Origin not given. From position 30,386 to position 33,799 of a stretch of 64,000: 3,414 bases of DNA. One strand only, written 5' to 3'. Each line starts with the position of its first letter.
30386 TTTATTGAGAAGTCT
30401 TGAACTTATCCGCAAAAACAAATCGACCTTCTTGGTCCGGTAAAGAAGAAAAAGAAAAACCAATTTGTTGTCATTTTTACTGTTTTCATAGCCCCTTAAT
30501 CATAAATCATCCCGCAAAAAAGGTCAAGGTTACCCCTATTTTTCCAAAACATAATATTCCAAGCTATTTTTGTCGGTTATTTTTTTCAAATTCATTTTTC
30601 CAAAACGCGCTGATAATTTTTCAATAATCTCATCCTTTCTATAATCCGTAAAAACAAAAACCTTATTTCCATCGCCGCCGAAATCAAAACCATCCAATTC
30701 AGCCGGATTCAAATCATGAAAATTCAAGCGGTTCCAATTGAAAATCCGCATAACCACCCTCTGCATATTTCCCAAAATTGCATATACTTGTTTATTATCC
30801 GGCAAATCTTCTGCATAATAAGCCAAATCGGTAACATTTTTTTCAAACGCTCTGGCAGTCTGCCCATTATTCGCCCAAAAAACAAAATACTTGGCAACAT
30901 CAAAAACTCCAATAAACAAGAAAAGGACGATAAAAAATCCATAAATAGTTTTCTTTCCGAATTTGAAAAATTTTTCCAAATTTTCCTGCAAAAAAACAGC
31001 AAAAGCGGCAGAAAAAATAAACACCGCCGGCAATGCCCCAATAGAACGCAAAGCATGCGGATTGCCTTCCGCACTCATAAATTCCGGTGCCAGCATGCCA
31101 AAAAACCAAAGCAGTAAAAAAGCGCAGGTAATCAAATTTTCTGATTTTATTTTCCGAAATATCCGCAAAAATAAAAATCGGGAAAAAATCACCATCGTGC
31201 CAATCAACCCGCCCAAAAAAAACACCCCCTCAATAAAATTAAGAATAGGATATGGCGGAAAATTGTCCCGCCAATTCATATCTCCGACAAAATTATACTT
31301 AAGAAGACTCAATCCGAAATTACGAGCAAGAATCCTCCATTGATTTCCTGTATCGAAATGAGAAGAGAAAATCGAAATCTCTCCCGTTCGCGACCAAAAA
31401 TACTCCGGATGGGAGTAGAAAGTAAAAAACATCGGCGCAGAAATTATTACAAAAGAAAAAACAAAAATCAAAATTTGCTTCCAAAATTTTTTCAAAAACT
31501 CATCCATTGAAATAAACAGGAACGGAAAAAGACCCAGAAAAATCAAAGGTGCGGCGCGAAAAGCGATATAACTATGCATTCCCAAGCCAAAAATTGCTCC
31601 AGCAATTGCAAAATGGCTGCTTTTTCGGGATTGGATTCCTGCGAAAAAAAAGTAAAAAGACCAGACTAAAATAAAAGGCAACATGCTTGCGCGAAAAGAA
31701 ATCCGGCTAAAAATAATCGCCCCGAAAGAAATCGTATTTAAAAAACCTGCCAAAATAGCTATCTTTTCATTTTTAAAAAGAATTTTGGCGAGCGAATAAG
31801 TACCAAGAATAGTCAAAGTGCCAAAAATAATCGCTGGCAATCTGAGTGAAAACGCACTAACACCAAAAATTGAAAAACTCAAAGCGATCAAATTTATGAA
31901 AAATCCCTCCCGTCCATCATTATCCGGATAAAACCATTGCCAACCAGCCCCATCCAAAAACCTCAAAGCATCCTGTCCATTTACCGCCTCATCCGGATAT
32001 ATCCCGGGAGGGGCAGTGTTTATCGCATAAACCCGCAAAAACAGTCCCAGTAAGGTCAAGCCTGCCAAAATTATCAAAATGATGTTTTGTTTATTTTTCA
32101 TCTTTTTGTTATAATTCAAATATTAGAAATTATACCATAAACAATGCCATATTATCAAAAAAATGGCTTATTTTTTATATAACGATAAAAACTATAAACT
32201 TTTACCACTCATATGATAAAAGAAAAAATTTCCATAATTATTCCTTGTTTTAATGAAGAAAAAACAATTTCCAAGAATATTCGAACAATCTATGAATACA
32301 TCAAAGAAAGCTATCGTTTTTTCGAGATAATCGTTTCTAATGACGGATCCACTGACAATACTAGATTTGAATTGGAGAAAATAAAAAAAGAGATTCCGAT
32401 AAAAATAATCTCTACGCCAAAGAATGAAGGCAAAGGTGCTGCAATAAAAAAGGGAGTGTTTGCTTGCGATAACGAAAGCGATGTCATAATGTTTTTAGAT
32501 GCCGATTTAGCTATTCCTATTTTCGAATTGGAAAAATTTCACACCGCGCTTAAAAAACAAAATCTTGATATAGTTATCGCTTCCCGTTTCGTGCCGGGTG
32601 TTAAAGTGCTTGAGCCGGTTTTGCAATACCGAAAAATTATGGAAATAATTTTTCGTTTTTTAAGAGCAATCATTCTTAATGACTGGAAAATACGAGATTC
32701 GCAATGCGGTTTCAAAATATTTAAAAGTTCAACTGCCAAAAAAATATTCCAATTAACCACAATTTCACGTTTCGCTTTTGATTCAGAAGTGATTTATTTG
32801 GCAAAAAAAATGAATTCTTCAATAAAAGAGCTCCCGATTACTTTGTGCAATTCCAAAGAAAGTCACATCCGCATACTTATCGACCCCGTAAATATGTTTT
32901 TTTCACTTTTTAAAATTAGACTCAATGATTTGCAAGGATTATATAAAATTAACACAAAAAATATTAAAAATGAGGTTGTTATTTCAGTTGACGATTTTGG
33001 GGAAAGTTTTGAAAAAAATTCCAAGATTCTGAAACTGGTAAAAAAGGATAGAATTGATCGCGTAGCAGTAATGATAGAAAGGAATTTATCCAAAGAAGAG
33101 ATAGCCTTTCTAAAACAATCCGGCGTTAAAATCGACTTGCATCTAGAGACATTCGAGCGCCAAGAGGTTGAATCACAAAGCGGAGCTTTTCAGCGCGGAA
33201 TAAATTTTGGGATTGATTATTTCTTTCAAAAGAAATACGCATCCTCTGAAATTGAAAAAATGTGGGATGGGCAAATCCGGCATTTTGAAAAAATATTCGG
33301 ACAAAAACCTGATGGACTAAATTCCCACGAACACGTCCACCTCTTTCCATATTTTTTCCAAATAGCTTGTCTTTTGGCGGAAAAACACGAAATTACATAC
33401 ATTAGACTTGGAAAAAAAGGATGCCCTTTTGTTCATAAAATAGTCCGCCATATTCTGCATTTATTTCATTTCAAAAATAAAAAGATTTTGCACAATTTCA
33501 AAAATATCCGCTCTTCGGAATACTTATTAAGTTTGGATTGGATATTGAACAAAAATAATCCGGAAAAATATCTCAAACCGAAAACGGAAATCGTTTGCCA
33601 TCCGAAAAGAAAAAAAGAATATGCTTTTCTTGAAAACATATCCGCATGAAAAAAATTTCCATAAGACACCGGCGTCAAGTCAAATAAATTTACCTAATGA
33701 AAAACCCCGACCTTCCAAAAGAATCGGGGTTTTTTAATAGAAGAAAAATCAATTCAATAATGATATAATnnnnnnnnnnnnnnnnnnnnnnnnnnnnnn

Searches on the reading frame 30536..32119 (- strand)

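Call 97: search_protein_families(library=pfam, proteins=[window:30536-32119:-], max_evalue=0.001)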
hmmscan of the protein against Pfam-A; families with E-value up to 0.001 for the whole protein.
window:30536-32119:- (527 aa): 1 family
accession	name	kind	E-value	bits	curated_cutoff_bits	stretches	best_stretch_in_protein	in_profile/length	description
PF13231.12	PMT_2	-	9.2e-15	55.6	26.1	1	77-227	9-155/160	Dolichyl-phosphate-mannose-protein mannosyltransferase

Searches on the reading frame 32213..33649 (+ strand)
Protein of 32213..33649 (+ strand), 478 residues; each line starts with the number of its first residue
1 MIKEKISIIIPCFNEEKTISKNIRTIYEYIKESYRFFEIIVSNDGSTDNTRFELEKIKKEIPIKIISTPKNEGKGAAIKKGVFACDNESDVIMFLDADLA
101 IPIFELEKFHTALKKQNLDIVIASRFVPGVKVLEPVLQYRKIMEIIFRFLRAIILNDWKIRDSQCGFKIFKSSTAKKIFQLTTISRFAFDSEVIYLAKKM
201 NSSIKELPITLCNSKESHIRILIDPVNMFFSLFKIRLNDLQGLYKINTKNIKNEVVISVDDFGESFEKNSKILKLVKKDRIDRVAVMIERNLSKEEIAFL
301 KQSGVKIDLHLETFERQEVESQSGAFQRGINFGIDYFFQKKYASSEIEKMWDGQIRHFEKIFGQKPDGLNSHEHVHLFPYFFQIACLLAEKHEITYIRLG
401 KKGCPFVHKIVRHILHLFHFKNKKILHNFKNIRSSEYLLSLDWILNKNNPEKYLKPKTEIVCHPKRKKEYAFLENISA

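Call 97: search_protein_families(library=pfam, proteins=[window:32213-33649:+], max_evalue=0.001)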
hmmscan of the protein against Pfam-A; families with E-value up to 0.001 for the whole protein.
window:32213-33649:+ (478 aa): 4 families
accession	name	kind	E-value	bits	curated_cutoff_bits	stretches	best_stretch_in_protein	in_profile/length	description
PF00535.33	Glycos_transf_2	-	6.2e-30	104.8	23.3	1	7-179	1-168/168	Glycosyl transferase family 2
PF04794.17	YdjC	-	3.3e-21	76.8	29.7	1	255-466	2-229/266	YdjC-like protein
PF10111.15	Glyco_tranf_2_2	-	4.6e-07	30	27.3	1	7-124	1-117/276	Glycosyltransferase like family 2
PF13641.12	Glyco_tranf_2_3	-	6.9e-07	29.9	27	1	6-125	3-123/230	Glycosyltransferase like family 2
